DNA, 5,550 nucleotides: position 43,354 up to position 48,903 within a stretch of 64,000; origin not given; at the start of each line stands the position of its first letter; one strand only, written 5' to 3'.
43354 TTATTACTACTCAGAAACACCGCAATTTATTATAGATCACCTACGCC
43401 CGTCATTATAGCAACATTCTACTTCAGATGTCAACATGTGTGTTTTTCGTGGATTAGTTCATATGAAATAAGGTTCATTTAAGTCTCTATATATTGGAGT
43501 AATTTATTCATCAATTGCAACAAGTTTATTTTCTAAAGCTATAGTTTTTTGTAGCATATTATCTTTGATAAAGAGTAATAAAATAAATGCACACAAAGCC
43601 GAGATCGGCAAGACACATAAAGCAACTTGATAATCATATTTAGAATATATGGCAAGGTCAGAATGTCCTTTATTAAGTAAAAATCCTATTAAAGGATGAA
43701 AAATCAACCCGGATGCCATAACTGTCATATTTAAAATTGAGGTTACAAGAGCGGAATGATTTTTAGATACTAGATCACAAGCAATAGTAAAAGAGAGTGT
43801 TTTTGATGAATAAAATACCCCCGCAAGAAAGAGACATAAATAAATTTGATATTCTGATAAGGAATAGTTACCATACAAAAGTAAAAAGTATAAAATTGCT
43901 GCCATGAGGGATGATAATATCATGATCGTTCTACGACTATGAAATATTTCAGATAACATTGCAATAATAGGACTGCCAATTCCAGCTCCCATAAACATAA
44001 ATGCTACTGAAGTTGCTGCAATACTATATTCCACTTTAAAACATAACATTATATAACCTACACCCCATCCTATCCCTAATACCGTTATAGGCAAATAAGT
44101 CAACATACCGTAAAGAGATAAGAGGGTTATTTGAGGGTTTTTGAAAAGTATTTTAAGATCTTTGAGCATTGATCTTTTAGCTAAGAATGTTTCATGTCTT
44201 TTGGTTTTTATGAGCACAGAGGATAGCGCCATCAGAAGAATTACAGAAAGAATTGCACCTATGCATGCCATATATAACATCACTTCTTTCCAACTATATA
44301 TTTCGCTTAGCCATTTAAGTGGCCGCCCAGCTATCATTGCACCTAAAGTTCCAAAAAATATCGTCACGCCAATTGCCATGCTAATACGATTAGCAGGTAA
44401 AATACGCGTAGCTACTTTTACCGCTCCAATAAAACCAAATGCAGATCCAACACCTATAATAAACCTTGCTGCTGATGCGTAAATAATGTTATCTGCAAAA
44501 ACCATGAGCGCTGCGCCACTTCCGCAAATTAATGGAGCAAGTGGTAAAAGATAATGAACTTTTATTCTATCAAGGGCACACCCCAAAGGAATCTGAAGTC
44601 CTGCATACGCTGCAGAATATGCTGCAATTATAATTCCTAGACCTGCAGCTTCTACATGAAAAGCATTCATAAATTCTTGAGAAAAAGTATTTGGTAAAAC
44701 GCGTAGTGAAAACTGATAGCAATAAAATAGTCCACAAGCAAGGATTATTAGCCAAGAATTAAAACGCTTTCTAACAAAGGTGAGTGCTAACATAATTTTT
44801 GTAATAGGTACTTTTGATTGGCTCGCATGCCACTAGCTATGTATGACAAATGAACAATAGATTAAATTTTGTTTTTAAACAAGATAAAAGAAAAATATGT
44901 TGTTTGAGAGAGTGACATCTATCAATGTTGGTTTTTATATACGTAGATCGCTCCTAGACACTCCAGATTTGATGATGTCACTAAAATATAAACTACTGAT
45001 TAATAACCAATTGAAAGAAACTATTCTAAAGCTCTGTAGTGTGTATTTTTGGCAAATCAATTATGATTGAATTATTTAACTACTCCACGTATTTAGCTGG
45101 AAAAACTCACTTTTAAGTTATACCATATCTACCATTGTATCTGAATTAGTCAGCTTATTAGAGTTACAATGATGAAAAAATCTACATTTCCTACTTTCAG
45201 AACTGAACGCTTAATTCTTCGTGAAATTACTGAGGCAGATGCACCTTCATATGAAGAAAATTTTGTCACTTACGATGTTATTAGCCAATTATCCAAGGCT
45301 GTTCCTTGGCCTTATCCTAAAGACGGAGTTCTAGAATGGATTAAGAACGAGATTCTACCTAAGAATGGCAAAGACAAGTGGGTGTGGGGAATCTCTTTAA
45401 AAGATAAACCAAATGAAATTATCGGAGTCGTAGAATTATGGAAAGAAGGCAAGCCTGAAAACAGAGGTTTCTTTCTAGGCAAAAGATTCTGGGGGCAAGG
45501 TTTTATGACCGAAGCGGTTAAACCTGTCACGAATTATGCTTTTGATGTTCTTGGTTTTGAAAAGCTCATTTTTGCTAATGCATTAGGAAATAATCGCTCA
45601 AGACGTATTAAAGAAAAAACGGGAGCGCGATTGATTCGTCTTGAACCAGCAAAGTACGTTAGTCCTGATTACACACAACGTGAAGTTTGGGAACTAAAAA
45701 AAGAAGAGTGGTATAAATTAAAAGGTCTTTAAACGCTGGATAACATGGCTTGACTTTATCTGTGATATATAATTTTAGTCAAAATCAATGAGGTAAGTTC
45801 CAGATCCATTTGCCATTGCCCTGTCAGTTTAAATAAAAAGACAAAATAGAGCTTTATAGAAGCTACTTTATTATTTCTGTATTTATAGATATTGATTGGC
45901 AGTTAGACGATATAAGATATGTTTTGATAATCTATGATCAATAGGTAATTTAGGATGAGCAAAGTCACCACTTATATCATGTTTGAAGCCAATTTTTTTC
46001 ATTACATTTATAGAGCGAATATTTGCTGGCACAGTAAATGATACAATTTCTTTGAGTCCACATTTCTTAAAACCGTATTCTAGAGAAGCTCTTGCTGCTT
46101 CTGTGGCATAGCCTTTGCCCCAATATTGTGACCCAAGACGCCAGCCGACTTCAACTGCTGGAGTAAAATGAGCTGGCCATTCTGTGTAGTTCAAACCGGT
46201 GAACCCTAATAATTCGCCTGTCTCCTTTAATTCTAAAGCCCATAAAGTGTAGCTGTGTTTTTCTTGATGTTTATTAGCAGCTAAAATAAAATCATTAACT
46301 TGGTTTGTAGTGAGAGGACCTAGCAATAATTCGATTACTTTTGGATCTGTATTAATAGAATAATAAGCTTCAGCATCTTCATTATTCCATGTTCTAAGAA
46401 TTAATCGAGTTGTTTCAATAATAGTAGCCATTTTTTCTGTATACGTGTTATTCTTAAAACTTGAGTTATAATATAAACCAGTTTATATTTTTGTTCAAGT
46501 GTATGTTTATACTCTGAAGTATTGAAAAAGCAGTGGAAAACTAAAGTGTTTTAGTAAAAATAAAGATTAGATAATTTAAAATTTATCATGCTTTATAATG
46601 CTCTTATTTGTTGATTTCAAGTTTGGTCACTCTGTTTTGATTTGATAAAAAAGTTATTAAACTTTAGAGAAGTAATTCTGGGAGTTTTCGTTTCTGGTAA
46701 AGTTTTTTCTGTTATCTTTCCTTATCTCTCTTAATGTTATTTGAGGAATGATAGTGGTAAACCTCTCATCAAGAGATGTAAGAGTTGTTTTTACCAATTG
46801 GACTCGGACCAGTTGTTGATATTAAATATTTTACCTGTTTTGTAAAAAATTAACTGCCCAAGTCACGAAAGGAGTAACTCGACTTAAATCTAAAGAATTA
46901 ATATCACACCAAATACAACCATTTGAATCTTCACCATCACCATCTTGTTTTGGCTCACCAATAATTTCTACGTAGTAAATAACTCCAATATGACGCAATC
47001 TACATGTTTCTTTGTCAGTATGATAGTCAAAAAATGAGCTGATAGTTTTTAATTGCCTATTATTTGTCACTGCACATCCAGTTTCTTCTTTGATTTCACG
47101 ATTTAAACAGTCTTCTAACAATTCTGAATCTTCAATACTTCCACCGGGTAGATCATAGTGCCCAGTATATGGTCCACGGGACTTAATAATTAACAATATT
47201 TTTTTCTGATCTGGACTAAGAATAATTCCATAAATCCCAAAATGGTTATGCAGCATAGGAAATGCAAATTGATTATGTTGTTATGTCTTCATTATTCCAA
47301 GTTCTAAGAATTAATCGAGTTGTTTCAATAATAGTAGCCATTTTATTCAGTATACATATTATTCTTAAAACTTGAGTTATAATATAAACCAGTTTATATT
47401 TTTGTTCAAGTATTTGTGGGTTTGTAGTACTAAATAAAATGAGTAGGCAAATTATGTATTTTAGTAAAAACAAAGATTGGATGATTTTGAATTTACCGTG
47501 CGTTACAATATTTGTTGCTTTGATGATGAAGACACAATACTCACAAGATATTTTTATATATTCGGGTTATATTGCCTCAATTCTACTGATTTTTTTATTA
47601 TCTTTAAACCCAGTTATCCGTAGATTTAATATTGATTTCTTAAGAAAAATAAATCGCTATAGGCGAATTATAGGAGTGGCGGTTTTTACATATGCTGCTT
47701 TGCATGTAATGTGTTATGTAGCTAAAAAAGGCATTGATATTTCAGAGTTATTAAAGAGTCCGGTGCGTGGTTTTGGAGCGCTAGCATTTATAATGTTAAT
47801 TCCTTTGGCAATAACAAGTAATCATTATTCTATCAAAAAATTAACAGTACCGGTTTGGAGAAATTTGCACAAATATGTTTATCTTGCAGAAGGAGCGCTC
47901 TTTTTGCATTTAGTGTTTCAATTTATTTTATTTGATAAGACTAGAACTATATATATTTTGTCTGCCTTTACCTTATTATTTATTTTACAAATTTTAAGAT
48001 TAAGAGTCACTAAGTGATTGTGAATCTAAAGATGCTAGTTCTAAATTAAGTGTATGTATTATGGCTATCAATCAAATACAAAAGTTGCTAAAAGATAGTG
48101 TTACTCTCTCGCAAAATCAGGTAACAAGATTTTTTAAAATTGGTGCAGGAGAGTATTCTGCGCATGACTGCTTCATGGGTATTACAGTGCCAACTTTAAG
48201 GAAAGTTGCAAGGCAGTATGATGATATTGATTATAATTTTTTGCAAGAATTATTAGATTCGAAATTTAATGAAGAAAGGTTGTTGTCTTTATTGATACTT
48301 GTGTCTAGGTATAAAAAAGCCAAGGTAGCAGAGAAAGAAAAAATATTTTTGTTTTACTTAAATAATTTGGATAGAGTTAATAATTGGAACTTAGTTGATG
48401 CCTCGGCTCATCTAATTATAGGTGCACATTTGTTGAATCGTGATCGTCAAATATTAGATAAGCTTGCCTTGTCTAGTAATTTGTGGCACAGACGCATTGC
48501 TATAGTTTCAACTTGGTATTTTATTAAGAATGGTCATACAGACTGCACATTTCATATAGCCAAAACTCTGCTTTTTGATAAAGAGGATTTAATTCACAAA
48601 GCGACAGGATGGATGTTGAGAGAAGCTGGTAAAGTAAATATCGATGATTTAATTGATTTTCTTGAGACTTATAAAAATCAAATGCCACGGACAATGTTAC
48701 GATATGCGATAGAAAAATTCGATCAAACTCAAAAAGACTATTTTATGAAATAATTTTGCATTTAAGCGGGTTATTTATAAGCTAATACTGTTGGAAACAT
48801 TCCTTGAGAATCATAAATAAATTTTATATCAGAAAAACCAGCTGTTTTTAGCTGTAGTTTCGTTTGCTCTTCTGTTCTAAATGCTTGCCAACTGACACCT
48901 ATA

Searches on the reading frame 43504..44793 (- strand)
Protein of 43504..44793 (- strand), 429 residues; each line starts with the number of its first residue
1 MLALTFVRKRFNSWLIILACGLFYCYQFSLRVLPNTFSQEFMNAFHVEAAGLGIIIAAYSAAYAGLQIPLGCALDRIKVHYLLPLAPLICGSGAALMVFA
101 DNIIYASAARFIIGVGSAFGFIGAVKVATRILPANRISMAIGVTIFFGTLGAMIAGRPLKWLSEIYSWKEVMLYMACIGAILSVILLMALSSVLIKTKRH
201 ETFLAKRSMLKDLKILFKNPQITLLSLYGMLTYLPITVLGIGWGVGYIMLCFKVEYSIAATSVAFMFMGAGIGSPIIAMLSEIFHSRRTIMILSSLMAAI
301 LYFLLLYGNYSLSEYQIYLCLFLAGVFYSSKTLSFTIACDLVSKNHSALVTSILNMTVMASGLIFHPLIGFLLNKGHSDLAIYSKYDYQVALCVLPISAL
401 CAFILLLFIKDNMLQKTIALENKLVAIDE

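Call 80: search_protein_families(library=pfam, proteins=[window:43504-44793:-], max_evalue=0.00001)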
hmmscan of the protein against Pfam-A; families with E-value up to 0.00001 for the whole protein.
window:43504-44793:- (429 aa): 1 family
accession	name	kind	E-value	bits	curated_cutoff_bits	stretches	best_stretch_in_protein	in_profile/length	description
PF07690.21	MFS_1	-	3e-33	115.6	33.4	2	25-250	7-240/347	Major Facilitator Superfamily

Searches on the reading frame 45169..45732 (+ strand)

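Call 80: search_protein_families(library=pfam, proteins=[window:45169-45732:+], max_evalue=0.00001)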
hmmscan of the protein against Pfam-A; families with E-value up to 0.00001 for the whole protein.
window:45169-45732:+ (187 aa): 2 families
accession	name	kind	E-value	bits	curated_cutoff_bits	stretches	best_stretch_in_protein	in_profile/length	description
PF13302.13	Acetyltransf_3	-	1.2e-25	91.3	25.4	1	14-154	1-138/138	Acetyltransferase (GNAT) domain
PF00583.31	Acetyltransf_1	-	2.8e-06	28.1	20.7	1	47-148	14-111/116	Acetyltransferase (GNAT) family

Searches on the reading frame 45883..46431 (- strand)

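Call 80: search_protein_families(library=pfam, proteins=[window:45883-46431:-], max_evalue=0.00001)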
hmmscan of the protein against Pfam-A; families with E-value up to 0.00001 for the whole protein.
window:45883-46431:- (182 aa): 2 families
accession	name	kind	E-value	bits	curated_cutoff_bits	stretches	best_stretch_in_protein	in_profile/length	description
PF13302.13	Acetyltransf_3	-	8e-37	127.4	25.4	1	9-150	1-138/138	Acetyltransferase (GNAT) domain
PF00583.31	Acetyltransf_1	-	1.9e-11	44.7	20.7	1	56-149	28-116/116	Acetyltransferase (GNAT) family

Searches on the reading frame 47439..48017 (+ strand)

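Call 80: search_protein_families(library=pfam, proteins=[window:47439-48017:+], max_evalue=0.00001)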
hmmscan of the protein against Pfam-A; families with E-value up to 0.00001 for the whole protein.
window:47439-48017:+ (192 aa): 1 family
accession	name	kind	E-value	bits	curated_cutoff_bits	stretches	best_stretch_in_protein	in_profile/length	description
PF01794.25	Ferric_reduct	-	8.8e-13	48.8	28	1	46-150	5-116/121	Ferric reductase like transmembrane component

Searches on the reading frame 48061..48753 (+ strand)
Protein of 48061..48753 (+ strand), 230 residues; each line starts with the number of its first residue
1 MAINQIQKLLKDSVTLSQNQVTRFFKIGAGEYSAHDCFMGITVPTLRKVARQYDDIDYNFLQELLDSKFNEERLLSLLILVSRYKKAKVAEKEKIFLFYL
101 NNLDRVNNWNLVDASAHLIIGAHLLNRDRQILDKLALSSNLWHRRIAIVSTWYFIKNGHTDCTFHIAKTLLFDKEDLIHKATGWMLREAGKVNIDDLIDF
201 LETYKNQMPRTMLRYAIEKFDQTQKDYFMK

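Call 81: search_protein_families(library=pfam, proteins=[window:48061-48753:+], max_evalue=0.00001)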
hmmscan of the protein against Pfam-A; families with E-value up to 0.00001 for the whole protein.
window:48061-48753:+ (230 aa): 1 family
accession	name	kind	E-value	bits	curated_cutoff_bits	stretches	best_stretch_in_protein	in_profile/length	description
PF08713.17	DNA_alkylation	-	7.5e-57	192.9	21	1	18-220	14-213/213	DNA alkylation repair enzyme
